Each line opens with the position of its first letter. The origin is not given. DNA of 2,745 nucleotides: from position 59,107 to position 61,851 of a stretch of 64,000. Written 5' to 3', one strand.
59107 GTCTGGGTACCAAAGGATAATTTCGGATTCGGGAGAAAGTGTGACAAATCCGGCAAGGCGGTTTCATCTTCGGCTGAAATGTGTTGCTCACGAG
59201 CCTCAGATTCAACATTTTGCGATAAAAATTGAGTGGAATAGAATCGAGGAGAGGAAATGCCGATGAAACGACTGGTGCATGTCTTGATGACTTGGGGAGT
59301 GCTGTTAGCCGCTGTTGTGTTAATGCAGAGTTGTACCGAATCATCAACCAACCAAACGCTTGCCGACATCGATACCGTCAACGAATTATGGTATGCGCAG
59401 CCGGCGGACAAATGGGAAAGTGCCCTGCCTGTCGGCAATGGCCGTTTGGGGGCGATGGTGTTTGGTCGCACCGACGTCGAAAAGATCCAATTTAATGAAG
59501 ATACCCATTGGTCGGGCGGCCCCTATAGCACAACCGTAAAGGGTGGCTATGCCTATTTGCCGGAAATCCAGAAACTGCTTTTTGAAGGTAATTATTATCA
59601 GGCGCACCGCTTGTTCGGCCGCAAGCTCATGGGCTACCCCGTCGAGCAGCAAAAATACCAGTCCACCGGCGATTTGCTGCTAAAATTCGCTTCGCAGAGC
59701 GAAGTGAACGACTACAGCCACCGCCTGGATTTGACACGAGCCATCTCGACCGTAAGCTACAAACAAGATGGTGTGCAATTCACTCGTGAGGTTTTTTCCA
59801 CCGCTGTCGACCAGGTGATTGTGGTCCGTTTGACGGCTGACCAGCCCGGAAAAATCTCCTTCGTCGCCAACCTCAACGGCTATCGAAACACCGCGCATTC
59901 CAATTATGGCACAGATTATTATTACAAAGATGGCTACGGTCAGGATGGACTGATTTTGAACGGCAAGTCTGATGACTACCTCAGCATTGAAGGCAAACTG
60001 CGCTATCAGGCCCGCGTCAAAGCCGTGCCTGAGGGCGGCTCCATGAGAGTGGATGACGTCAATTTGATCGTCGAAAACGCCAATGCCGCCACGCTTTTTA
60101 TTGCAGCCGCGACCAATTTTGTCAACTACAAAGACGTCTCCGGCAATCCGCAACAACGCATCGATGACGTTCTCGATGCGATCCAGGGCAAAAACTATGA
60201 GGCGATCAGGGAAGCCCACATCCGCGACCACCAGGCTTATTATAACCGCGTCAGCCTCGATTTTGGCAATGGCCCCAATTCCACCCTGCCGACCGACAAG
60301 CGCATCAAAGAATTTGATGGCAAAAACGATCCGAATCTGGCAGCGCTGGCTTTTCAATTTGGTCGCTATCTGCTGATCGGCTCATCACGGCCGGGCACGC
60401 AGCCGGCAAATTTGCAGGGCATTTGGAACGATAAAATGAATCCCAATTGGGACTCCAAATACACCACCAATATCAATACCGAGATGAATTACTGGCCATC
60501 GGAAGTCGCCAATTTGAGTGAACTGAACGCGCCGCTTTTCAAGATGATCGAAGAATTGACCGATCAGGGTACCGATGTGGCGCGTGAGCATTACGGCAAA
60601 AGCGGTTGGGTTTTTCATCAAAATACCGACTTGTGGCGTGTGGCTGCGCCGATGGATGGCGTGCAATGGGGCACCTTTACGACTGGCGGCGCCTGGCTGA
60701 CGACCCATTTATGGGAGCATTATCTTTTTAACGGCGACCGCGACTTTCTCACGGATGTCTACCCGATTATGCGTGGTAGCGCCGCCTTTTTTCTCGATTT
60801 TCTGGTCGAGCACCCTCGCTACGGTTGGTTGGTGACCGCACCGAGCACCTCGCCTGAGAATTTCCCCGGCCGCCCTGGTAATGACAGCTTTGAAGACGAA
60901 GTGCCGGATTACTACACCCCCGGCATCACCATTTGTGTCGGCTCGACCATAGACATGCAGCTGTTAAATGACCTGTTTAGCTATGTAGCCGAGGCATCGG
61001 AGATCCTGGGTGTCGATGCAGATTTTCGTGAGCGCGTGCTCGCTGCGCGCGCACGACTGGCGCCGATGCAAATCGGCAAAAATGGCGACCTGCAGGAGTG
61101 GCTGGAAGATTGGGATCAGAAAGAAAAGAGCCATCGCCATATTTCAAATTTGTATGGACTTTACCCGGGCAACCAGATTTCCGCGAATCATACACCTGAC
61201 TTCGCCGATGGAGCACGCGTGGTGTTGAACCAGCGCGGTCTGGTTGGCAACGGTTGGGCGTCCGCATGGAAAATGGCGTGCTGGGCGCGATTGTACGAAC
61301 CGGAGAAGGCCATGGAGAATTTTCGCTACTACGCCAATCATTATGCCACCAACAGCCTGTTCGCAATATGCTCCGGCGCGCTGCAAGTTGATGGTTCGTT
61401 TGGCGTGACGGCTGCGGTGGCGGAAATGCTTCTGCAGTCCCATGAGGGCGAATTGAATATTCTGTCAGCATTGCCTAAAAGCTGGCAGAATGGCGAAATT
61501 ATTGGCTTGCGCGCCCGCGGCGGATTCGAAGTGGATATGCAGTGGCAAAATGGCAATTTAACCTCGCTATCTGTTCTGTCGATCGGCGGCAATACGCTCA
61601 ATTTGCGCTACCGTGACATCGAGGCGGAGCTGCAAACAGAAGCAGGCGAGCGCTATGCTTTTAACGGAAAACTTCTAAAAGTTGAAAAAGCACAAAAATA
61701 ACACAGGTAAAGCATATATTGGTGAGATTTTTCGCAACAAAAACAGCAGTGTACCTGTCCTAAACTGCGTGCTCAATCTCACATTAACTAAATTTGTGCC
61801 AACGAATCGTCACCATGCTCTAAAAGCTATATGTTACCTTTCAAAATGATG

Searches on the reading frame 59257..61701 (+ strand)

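Call 64: search_protein_families(library=pfam, proteins=[window:59257-61701:+], max_evalue=0.0001)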
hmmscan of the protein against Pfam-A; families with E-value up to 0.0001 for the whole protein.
window:59257-61701:+ (814 aa): 3 families
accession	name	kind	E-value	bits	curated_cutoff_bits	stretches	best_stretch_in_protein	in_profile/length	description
PF22124.2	Glyco_hydro_95_cat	-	2.3e-160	534.4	27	1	313-725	1-408/408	Glycosyl hydrolase family 95 catalytic domain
PF14498.12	Glyco_hyd_65N_2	-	4e-68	230.4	27.7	1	44-290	1-233/234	Glycosyl hydrolase family 65, N-terminal domain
PF21307.2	Glyco_hydro_95_C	-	2.8e-21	76.2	27.6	1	727-795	1-68/94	Glycoside hydrolase family 95, C-terminal domain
